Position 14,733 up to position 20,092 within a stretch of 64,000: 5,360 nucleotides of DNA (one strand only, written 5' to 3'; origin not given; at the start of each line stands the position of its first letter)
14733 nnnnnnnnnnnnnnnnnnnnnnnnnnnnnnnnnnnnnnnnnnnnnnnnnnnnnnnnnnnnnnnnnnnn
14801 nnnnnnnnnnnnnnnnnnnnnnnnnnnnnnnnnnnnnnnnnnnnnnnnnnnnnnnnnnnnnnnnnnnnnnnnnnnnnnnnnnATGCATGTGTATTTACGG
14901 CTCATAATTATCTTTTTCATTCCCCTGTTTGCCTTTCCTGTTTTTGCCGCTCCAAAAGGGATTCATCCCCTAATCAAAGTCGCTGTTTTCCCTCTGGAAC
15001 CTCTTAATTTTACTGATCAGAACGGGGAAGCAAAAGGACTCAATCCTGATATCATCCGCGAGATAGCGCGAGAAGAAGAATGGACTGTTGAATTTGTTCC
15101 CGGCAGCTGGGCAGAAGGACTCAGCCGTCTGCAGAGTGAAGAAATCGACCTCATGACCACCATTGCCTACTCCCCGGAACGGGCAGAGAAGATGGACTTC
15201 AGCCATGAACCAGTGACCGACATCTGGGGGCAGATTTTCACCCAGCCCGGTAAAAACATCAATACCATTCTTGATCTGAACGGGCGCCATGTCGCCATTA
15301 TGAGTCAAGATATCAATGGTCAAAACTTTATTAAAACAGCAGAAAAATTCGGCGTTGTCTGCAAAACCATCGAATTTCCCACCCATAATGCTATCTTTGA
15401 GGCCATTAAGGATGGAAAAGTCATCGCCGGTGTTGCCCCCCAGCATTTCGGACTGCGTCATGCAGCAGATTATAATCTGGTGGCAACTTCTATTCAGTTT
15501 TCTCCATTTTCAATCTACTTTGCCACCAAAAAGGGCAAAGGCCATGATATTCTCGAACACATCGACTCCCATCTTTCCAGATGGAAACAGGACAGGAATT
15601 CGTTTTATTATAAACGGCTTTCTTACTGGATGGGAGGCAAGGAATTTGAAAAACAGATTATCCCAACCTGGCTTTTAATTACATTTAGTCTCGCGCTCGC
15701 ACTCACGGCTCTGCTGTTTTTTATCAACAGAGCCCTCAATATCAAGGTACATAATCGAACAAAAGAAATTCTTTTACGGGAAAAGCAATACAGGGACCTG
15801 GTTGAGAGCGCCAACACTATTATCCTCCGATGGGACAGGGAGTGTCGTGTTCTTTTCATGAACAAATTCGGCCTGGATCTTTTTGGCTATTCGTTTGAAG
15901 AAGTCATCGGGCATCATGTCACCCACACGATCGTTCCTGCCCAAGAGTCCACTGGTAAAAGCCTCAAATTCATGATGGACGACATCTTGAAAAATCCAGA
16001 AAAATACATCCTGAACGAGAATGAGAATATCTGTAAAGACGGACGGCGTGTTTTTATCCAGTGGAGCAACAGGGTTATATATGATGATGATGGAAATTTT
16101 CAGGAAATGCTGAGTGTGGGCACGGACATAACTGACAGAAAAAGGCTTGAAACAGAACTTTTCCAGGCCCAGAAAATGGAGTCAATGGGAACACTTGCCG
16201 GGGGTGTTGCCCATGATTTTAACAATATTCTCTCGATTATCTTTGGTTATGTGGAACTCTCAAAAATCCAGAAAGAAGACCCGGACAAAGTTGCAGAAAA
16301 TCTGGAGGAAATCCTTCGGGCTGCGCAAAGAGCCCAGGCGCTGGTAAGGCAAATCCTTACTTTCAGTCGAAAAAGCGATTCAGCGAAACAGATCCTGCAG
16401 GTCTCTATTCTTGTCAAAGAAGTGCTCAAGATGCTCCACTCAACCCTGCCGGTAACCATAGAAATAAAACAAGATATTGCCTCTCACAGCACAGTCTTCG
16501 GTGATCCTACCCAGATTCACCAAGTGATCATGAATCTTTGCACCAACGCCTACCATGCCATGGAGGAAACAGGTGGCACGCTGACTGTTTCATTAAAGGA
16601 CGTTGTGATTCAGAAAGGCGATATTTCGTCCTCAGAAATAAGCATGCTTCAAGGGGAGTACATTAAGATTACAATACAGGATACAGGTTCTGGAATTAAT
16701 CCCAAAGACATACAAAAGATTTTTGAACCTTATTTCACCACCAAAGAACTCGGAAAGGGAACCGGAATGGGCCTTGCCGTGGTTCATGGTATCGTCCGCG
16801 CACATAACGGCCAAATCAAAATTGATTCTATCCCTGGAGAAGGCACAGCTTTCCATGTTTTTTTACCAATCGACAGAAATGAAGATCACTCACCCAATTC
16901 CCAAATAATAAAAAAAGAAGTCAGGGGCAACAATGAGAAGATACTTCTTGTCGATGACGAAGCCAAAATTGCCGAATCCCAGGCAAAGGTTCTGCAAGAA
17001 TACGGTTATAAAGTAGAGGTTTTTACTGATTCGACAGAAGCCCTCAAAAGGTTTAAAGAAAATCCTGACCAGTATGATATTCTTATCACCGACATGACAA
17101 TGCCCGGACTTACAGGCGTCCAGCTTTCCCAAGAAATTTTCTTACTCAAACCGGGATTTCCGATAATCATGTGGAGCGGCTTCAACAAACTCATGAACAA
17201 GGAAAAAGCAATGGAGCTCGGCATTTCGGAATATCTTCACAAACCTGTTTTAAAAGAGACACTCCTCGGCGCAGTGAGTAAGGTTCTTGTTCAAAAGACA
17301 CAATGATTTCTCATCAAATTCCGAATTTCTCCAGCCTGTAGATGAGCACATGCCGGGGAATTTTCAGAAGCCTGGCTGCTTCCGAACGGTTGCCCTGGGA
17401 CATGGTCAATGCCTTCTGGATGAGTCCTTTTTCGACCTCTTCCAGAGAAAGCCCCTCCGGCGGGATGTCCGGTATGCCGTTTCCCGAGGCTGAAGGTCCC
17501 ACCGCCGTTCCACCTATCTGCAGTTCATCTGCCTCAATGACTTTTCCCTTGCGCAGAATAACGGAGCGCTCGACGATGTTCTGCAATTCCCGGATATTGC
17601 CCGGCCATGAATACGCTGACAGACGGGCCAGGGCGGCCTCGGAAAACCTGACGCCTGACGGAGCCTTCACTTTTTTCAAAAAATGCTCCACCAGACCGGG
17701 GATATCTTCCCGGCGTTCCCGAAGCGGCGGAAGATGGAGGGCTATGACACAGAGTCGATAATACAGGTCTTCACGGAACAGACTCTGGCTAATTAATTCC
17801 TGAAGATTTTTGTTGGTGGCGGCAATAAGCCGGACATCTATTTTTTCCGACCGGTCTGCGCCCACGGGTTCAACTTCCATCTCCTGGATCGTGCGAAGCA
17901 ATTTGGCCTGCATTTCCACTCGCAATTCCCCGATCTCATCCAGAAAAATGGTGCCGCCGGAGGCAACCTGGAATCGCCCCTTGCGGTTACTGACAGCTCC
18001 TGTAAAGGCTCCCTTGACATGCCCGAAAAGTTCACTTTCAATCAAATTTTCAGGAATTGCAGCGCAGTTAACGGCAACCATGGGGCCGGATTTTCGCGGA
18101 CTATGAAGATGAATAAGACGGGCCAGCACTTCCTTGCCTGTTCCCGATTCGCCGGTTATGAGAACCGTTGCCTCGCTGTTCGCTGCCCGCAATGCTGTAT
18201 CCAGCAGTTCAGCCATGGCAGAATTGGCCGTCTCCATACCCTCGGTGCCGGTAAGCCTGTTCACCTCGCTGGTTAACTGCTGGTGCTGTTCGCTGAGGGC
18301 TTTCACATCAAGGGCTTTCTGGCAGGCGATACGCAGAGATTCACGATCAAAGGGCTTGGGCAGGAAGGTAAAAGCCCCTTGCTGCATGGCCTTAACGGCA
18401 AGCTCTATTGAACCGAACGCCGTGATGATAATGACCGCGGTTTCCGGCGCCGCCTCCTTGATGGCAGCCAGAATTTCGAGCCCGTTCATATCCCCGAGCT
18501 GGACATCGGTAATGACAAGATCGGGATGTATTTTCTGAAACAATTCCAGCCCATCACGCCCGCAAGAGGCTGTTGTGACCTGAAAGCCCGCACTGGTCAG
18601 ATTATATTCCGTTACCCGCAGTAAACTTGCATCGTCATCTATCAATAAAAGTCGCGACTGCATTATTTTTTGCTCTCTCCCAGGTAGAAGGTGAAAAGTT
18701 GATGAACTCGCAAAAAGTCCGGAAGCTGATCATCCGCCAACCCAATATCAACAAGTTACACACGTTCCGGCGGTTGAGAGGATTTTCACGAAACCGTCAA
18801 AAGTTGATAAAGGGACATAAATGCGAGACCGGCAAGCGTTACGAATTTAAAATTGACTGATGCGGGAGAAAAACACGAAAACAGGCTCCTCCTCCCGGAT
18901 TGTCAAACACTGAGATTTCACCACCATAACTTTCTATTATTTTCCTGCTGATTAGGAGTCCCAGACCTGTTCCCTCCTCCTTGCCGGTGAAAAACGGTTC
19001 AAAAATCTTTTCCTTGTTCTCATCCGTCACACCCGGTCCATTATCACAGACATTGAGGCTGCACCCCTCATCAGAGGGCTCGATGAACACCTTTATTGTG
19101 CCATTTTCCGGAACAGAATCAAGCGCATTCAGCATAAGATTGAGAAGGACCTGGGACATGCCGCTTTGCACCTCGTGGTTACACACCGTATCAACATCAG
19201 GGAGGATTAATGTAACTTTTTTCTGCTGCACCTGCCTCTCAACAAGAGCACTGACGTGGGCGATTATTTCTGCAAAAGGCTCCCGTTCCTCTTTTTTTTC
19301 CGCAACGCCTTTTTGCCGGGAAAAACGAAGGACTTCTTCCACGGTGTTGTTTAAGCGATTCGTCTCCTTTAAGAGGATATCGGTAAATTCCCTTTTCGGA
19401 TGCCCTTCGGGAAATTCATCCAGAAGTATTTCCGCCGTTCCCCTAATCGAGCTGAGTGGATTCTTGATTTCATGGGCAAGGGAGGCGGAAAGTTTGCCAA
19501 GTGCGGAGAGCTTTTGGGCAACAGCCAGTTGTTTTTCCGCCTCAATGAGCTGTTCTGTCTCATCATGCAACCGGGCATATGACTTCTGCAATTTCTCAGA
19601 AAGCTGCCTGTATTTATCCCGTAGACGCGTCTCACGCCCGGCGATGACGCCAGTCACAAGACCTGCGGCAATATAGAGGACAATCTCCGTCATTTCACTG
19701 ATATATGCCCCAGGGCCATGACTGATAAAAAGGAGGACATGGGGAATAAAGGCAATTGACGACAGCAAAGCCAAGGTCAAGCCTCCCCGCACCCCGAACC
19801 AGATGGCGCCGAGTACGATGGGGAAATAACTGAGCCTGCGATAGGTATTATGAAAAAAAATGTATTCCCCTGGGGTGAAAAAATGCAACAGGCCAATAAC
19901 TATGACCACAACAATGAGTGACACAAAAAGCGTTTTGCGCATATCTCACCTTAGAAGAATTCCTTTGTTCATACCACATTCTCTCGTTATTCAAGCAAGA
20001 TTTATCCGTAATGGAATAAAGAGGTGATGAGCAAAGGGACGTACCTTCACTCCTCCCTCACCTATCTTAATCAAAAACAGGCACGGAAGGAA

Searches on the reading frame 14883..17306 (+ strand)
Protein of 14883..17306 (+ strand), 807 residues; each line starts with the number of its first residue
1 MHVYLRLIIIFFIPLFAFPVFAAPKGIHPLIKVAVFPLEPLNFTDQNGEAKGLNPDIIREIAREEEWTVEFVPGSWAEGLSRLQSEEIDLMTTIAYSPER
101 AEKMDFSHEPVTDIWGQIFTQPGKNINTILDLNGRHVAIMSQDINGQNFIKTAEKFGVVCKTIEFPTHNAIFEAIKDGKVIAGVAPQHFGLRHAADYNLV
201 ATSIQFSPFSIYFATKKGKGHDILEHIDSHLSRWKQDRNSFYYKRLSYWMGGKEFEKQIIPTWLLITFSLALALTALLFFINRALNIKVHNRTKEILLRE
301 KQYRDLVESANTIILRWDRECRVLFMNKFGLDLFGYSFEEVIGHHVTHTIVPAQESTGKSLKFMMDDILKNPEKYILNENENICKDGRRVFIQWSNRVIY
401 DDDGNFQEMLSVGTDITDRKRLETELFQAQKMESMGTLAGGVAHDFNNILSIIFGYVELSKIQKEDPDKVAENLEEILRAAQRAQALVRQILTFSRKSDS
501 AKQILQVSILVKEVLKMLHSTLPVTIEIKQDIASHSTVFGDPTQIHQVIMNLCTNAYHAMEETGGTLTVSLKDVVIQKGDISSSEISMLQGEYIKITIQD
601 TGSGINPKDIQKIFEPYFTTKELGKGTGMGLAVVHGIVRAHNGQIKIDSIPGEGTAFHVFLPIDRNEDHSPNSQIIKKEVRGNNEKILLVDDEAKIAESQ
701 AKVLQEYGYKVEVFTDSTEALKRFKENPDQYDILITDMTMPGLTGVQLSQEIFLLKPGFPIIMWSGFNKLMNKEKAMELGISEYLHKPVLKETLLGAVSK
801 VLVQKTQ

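Call 7: search_protein_families(library=pfam, proteins=[window:14883-17306:+], max_evalue=0.0001)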
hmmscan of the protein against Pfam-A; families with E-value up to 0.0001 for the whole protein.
window:14883-17306:+ (807 aa): 10 families
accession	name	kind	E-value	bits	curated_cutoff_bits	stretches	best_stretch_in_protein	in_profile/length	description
PF02518.31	HATPase_c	-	1.3e-24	87.2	26.4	1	540-664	1-110/111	Histidine kinase-, DNA gyrase B-, and HSP90-like ATPase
PF00072.30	Response_reg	-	1.4e-23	83.6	30.2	1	687-798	1-110/111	Response regulator receiver domain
PF00497.25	SBP_bac_3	-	3.4e-18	66.1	26.4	1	33-237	3-119/132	Bacterial extracellular solute-binding proteins, family 3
PF00512.31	HisKA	-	3.8e-11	43.3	26.9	1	435-497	2-63/66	His Kinase A (phospho-acceptor) domain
PF13426.13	PAS_9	-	1.4e-08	35.4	27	1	318-418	8-103/103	PAS domain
PF08448.16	PAS_4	-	8.1e-08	32.9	23.1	1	308-421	2-110/110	PAS fold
PF00989.32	PAS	-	8.3e-08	32.7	22.6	1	302-416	2-113/113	PAS fold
PF08447.18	PAS_3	-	1.1e-05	26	25.6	1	324-412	2-88/89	PAS fold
PF13188.13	PAS_8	-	2.3e-05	24.5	21.8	1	302-344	2-44/65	PAS domain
PF05397.17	Med15_fungi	-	6.9e-05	23.4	25.2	0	460-520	25-85/112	Mediator complex subunit 15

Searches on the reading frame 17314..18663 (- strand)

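Call 7: search_protein_families(library=pfam, proteins=[window:17314-18663:-], max_evalue=0.0001)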
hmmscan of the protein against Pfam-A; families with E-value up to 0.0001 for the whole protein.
window:17314-18663:- (449 aa): 7 families
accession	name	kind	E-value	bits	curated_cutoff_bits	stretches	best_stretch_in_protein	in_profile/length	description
PF00158.32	Sigma54_activat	-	9e-70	234.2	20.2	1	146-309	4-167/168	Sigma-54 interaction domain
PF00072.30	Response_reg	-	5.7e-28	97.7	30.2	1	6-113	2-109/111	Response regulator receiver domain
PF25601.1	AAA_lid_14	-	4.5e-23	81.3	27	1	315-382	1-71/87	AAA+ ATPase lid domain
PF14532.12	Sigma54_activ_2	-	8.7e-22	78.3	25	1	148-314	5-138/138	Sigma-54 interaction domain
PF02954.25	HTH_8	-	6.6e-12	45.4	22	1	406-447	1-42/42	Bacterial regulatory protein, Fis family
PF07728.20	AAA_5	-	6.8e-07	29.8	22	1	167-287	2-125/139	AAA domain (dynein-related subfamily)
PF00004.35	AAA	-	5.1e-05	24.2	21.2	0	167-297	1-120/131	ATPase family associated with various cellular activities (AAA)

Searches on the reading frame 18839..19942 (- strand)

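Call 7: search_protein_families(library=pfam, proteins=[window:18839-19942:-], max_evalue=0.0001)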
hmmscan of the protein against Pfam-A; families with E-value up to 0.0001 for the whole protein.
window:18839-19942:- (367 aa): 2 families
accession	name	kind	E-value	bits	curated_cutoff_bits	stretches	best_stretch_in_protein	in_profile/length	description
PF02518.31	HATPase_c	-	4.5e-26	91.9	26.4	1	259-362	3-110/111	Histidine kinase-, DNA gyrase B-, and HSP90-like ATPase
PF00512.31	HisKA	-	3.9e-17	62.5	26.9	1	148-210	2-63/66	His Kinase A (phospho-acceptor) domain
